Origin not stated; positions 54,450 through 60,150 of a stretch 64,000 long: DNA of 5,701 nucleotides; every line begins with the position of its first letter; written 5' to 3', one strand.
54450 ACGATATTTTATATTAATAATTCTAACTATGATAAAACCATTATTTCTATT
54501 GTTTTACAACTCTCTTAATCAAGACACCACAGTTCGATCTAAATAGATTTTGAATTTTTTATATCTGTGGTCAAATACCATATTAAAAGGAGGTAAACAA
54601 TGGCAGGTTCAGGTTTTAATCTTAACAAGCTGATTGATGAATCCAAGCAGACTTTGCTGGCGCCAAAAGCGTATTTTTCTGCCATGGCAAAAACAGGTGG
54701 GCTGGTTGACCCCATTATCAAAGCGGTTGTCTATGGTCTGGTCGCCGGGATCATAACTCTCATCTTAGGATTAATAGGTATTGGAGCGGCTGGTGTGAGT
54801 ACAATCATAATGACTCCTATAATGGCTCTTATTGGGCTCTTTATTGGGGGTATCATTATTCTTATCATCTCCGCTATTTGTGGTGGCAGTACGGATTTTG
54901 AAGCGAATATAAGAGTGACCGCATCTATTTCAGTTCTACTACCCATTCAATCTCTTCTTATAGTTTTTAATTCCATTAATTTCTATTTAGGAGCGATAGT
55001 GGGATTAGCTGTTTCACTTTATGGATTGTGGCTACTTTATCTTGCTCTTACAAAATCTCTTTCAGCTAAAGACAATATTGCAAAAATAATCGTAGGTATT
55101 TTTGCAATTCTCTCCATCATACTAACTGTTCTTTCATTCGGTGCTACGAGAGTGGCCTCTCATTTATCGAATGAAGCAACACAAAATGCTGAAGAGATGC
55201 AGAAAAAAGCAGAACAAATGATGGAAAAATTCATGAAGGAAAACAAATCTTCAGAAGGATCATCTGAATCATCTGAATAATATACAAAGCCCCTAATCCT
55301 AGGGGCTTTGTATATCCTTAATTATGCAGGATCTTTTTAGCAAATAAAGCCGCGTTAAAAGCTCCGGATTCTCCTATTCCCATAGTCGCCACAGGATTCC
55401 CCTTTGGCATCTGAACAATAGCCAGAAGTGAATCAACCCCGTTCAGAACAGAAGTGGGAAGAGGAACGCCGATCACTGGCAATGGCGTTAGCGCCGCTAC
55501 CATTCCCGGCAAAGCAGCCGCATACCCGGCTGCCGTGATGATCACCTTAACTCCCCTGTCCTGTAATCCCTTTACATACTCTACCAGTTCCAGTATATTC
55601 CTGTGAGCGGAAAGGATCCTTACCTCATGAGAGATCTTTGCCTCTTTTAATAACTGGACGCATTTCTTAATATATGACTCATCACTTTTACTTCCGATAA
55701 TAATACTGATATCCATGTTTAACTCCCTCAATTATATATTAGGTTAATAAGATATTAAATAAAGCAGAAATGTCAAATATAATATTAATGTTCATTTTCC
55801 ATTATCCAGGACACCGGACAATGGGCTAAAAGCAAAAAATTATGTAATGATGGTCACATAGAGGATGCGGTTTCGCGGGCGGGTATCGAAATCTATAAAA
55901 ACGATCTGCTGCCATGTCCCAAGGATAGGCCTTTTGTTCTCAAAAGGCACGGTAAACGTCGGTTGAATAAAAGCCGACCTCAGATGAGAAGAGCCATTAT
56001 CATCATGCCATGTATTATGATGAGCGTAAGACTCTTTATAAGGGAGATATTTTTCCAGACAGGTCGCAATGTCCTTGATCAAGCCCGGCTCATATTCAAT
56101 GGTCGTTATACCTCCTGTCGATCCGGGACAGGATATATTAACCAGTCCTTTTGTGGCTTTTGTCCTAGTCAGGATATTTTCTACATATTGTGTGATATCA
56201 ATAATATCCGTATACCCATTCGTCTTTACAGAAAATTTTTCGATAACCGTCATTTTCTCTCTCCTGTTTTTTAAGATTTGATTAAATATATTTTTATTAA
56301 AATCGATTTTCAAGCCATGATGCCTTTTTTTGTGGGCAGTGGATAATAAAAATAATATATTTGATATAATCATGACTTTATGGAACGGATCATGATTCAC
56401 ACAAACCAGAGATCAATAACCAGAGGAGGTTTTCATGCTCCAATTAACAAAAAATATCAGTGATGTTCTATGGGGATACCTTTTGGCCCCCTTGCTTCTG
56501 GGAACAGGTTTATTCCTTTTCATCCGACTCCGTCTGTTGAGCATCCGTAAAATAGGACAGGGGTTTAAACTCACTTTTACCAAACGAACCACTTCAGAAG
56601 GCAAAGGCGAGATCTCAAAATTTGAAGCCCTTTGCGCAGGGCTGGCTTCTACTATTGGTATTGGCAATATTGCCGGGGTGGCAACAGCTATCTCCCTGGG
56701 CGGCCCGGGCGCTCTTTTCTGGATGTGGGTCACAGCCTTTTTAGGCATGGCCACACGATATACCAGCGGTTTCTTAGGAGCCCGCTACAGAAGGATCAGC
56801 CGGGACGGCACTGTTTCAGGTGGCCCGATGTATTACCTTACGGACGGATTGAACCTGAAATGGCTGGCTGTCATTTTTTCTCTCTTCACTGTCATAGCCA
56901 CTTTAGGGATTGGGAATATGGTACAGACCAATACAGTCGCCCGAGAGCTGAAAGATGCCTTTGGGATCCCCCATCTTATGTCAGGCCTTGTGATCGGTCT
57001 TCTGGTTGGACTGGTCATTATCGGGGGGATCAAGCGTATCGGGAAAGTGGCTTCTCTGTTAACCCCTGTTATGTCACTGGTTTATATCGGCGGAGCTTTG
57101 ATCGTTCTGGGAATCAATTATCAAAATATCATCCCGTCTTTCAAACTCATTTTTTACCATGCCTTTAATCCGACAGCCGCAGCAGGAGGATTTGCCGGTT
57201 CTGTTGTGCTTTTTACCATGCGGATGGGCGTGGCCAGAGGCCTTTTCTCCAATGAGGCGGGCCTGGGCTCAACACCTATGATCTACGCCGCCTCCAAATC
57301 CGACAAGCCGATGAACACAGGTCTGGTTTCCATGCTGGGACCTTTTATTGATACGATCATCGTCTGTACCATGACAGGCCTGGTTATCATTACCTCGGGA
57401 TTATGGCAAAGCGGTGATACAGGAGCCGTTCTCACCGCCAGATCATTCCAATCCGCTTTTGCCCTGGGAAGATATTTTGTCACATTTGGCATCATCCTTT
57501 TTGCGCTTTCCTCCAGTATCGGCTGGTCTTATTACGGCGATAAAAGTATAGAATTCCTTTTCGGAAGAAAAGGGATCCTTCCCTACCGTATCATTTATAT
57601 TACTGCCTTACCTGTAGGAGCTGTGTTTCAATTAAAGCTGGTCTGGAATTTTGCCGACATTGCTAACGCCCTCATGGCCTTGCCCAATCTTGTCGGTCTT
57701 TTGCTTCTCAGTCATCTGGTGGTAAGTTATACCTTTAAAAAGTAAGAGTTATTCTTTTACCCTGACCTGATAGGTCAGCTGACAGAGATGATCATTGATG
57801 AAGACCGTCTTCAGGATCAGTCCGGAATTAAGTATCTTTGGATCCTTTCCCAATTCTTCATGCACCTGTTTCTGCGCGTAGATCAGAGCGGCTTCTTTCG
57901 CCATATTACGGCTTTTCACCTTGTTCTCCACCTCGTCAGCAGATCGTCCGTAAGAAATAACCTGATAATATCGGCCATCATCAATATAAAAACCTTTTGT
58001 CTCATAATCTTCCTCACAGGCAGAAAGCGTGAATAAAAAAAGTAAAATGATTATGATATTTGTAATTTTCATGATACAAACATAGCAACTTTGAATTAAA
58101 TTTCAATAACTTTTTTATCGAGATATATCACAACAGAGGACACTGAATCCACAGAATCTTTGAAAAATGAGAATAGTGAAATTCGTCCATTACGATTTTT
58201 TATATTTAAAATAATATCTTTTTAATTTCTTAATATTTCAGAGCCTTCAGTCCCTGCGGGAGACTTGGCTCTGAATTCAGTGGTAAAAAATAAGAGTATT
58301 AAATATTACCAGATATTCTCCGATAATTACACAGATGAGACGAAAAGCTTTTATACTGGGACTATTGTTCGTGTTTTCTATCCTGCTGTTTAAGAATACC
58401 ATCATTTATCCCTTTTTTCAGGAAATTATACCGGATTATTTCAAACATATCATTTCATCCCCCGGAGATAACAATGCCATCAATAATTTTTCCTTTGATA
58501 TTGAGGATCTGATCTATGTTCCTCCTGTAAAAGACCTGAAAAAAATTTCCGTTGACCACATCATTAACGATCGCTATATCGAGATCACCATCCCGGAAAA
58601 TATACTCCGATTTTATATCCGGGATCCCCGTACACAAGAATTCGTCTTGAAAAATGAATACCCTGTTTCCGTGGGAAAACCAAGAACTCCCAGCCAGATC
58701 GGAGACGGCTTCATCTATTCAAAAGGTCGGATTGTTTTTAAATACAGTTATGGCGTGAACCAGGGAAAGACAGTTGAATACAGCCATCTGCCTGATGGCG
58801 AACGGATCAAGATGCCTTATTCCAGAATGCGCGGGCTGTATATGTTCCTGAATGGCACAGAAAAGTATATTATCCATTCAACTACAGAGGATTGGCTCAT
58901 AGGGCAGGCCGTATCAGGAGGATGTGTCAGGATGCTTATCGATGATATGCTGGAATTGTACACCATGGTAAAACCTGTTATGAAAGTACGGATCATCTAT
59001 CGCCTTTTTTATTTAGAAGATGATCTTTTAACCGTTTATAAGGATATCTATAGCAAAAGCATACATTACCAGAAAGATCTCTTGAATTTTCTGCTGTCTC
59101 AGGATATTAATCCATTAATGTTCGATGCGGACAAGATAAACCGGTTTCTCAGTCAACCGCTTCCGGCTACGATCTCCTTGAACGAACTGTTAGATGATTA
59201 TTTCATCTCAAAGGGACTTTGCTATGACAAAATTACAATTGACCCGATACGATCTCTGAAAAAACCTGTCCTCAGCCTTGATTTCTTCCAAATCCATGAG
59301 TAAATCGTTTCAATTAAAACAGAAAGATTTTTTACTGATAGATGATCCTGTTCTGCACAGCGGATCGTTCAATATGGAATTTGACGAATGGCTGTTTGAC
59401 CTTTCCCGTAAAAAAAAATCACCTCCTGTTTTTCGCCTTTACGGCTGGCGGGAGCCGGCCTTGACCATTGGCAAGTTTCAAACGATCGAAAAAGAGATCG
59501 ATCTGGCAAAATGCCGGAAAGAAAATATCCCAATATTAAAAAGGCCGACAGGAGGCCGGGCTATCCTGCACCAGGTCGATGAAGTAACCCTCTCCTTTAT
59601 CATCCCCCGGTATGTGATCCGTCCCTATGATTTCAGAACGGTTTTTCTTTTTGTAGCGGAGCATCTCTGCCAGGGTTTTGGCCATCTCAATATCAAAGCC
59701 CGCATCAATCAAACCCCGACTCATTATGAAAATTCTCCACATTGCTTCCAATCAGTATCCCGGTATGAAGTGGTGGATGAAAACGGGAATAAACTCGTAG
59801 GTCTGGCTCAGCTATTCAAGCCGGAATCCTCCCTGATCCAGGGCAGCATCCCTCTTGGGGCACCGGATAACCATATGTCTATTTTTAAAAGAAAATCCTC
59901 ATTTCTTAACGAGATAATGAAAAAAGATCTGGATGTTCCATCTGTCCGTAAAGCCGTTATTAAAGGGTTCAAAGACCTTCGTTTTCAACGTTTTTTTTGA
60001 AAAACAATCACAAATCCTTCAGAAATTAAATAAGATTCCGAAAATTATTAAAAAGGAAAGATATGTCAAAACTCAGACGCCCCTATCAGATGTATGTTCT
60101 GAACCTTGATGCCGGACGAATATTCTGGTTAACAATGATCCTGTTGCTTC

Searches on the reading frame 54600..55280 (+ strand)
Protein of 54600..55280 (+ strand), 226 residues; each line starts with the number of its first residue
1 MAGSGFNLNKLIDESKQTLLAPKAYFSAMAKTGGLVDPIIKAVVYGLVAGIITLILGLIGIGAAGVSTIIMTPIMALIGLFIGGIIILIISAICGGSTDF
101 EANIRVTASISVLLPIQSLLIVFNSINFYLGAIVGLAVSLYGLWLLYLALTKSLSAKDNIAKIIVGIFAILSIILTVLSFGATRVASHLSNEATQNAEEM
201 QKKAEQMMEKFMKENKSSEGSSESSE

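Call 60: search_protein_families(library=pfam, proteins=[window:54600-55280:+], max_evalue=0.0001)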
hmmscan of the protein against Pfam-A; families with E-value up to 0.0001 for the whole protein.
window:54600-55280:+ (226 aa): 1 family
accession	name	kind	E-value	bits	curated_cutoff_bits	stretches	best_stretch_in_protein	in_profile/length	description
PF04893.22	Yip1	-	2e-11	44.5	28.6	1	17-177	2-171/173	Yip1 domain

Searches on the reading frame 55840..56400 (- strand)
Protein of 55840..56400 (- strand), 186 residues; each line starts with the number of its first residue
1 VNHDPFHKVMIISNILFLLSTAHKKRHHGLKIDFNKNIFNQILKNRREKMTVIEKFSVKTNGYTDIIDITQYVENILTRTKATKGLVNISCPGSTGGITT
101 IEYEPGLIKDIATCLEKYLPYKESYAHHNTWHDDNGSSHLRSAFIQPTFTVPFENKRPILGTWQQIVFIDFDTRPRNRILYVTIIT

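Call 60: search_protein_families(library=pfam, proteins=[window:55840-56400:-], max_evalue=0.0001)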
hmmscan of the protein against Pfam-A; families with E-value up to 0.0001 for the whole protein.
window:55840-56400:- (186 aa): 1 family
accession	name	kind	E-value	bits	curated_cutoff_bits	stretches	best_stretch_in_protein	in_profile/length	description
PF01894.22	UPF0047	-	4.3e-30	104.7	27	1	68-184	1-117/117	Uncharacterised protein family UPF0047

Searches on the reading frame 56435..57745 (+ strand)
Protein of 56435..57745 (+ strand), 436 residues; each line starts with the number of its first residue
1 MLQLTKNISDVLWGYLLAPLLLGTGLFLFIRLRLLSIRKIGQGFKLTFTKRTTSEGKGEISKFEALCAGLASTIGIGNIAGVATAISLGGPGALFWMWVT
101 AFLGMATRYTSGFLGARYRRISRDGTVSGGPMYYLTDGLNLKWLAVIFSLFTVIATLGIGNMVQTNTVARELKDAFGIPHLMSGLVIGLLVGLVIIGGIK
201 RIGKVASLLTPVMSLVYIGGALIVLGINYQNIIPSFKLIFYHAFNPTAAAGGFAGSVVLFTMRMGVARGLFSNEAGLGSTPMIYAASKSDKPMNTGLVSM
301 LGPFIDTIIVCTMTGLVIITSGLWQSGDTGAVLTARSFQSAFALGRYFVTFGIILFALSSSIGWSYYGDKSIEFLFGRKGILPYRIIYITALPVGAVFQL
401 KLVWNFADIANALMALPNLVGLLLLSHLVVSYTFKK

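Call 60: search_protein_families(library=pfam, proteins=[window:56435-57745:+], max_evalue=0.0001)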
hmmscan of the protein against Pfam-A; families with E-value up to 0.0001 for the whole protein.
window:56435-57745:+ (436 aa): 1 family
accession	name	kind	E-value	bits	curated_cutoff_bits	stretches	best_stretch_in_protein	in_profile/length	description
PF01235.23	Na_Ala_symp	-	2.6e-132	442.3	24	1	52-432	5-375/392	Sodium:alanine symporter family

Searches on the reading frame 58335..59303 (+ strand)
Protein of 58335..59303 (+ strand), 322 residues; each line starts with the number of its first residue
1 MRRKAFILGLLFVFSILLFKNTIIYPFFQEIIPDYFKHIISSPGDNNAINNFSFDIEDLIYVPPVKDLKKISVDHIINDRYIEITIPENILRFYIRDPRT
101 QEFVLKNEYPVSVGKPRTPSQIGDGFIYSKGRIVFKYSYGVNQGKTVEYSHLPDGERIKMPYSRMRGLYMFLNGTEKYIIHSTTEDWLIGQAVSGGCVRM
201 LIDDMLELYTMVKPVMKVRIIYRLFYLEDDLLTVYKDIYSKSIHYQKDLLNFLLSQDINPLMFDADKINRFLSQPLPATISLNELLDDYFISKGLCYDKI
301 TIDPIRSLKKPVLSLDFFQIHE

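Call 61: search_protein_families(library=pfam, proteins=[window:58335-59303:+], max_evalue=0.0001)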
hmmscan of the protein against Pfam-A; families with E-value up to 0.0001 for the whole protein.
window:58335-59303:+ (322 aa): 1 family
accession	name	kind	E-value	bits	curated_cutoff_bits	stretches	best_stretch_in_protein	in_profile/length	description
PF03734.19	YkuD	-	8.1e-12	46.4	23.4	1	80-220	2-146/146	L,D-transpeptidase catalytic domain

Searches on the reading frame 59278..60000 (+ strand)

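Call 61: search_protein_families(library=pfam, proteins=[window:59278-60000:+], max_evalue=0.0001)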
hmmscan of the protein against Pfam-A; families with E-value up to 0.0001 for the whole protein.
window:59278-60000:+ (240 aa): 2 families
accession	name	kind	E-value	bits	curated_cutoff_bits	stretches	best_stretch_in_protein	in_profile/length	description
PF21948.1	LplA-B_cat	-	1.9e-26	93.7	27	1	30-229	3-197/200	Lipoyl protein ligase A/B catalytic domain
PF03099.24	BPL_LplA_LipB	-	2.1e-07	31.3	21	1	68-193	5-130/133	Biotin/lipoate A/B protein ligase family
